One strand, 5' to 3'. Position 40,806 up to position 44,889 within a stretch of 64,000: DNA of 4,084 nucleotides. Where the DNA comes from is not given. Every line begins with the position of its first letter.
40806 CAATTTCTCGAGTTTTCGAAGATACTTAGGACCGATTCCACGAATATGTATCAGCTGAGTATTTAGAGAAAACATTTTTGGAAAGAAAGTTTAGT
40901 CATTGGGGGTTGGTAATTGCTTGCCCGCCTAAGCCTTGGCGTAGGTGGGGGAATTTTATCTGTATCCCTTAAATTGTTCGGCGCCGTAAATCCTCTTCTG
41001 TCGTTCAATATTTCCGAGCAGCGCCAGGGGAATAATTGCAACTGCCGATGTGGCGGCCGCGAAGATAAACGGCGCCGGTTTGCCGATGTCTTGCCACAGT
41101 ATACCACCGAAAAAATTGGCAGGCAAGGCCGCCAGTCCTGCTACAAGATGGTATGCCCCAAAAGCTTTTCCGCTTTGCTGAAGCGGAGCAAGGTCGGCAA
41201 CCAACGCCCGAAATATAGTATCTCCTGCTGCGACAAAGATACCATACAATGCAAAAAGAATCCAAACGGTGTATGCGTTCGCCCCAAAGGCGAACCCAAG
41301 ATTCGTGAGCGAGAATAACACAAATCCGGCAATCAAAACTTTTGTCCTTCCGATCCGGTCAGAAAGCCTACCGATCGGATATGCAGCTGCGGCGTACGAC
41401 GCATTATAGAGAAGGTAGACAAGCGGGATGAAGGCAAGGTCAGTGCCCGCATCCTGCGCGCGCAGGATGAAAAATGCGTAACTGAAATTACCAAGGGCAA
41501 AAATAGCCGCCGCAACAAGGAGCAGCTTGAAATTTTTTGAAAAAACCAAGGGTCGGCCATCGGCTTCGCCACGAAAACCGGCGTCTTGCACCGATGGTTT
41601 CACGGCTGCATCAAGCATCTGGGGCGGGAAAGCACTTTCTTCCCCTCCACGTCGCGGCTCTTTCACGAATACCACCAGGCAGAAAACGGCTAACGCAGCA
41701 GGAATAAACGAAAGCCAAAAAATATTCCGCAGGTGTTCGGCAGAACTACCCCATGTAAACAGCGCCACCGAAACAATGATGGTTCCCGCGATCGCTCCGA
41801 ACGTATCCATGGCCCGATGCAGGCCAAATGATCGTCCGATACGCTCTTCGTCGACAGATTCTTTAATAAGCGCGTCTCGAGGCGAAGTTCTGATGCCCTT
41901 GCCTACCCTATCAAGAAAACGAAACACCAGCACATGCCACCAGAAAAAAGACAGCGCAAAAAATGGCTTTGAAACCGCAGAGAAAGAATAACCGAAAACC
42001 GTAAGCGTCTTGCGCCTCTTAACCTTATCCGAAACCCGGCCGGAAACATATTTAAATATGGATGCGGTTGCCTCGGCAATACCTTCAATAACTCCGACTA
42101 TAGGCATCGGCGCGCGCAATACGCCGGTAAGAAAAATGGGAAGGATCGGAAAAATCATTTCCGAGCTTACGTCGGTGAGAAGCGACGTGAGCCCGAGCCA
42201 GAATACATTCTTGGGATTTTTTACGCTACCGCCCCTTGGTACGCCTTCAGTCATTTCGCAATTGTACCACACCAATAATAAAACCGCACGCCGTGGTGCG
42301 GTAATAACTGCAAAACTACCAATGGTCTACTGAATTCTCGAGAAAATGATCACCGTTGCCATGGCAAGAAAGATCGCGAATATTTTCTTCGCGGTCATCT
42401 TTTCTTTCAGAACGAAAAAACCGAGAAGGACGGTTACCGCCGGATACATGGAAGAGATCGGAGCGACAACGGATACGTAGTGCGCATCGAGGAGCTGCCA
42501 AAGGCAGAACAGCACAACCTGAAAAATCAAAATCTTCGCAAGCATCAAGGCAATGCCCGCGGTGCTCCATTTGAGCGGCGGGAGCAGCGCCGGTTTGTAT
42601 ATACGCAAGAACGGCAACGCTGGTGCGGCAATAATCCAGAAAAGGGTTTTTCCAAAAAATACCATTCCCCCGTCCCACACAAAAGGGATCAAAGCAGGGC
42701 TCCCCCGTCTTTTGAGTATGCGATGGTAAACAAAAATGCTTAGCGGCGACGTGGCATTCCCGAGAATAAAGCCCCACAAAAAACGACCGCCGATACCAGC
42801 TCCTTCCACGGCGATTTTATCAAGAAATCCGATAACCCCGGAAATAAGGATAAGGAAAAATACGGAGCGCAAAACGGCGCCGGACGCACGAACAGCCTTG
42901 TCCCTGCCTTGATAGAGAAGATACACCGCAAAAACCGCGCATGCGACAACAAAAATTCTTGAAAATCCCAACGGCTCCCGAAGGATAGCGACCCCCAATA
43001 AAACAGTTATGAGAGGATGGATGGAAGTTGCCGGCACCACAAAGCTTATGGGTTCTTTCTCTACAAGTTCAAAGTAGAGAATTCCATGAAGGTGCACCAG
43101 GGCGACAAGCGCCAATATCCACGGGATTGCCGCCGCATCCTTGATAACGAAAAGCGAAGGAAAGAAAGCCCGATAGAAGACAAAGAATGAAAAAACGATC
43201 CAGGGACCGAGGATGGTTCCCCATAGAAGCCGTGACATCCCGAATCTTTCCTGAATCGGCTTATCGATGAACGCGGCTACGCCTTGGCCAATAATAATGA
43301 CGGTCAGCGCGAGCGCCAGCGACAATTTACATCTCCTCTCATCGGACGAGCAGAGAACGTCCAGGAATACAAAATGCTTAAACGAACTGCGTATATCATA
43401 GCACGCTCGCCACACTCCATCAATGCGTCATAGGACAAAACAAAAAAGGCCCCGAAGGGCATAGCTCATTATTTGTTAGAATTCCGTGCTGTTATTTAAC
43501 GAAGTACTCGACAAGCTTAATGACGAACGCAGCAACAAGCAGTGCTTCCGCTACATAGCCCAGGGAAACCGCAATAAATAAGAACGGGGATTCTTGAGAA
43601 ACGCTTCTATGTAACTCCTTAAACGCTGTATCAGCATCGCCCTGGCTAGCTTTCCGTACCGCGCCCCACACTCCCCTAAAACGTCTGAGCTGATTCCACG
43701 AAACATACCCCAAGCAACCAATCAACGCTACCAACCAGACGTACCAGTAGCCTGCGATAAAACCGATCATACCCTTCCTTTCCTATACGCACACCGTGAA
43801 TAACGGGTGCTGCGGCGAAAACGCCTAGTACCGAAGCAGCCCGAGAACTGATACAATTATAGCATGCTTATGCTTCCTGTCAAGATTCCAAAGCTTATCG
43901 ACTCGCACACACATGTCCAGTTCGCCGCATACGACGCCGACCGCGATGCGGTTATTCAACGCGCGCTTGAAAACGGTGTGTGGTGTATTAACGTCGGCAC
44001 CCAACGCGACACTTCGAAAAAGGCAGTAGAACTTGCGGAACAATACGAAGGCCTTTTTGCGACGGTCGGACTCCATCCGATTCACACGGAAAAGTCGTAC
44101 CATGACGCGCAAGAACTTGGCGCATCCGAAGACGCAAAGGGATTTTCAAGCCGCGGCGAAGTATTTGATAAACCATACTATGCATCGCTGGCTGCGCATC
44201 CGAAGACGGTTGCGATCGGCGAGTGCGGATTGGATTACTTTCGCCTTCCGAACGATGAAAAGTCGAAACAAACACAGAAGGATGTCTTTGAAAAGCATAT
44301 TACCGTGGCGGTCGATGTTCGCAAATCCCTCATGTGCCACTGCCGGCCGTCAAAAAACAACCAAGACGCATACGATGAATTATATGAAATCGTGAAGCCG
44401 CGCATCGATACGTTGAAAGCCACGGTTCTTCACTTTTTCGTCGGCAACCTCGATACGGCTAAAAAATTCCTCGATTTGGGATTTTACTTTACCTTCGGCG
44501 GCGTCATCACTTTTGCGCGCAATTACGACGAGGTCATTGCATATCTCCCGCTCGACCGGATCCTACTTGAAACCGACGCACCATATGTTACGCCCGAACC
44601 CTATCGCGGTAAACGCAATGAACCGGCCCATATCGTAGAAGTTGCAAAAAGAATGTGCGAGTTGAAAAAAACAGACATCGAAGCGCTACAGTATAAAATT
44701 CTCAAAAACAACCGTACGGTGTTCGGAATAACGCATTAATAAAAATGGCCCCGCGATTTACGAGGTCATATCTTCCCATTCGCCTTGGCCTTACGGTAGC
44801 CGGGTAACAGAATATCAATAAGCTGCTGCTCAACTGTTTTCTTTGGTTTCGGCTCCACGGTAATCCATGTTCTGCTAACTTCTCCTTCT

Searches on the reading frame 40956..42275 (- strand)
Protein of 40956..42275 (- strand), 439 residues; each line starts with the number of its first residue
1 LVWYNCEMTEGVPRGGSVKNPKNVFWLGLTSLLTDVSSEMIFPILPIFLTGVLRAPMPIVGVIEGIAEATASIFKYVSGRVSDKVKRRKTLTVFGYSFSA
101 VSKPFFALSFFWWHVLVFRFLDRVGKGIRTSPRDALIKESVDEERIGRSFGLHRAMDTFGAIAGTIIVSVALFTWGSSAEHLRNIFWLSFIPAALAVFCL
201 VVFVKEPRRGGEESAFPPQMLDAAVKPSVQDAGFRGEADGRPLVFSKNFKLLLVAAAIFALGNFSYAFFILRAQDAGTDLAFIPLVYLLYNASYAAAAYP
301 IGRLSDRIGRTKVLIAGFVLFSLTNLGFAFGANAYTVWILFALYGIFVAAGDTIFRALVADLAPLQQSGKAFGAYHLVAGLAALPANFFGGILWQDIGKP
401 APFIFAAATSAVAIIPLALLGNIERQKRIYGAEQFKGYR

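Call 10: search_protein_families(library=pfam, max_evalue=0.01, proteins=[window:40956-42275:-])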
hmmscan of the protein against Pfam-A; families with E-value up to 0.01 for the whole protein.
window:40956-42275:- (439 aa): 5 families
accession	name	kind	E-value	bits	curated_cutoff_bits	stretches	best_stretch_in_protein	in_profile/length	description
PF07690.21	MFS_1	-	8.6e-45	153.6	33.4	2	253-421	2-173/347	Major Facilitator Superfamily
PF12832.13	MFS_1_like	-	1.3e-08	34.7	25.2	1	42-403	19-371/373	MFS_1 like family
PF00083.30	Sugar_tr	-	2.4e-07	30.4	22.3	2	62-206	50-193/452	Sugar (and other) transporter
PF13347.12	MFS_2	-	0.00042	19.4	27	1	39-391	14-371/427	MFS/sugar transport protein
PF01306.25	LacY_symp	-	0.0088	15.3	24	0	39-140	24-128/413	LacY proton/sugar symporter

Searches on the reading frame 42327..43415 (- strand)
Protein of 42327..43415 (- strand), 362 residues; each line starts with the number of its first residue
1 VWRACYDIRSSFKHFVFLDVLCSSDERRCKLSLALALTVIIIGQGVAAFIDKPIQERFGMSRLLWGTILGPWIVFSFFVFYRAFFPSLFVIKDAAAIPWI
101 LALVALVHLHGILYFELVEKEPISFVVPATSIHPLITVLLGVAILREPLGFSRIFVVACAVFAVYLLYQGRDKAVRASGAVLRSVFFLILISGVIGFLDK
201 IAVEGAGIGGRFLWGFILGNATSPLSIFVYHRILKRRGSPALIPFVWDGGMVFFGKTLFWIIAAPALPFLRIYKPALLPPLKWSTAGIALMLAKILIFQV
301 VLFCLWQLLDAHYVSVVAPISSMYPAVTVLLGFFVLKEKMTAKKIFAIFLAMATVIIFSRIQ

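Call 10: search_protein_families(library=pfam, max_evalue=0.01, proteins=[window:42327-43415:-])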
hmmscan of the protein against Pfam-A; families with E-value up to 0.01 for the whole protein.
window:42327-43415:- (362 aa): 1 family
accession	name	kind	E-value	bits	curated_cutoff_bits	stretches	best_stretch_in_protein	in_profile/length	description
PF00892.27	EamA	-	2.2e-12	47.9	28.2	2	260-359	39-134/135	EamA-like transporter family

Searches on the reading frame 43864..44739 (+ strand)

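Call 66: search_protein_families(library=pfam, max_evalue=0.00001, proteins=[window:43864-44739:+])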
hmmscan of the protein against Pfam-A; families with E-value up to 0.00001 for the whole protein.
window:43864-44739:+ (291 aa): 1 family
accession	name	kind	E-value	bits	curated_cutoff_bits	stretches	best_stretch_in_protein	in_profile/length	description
PF01026.27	TatD_DNase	-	1.8e-70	237.7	27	1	12-288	1-253/253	TatD related DNase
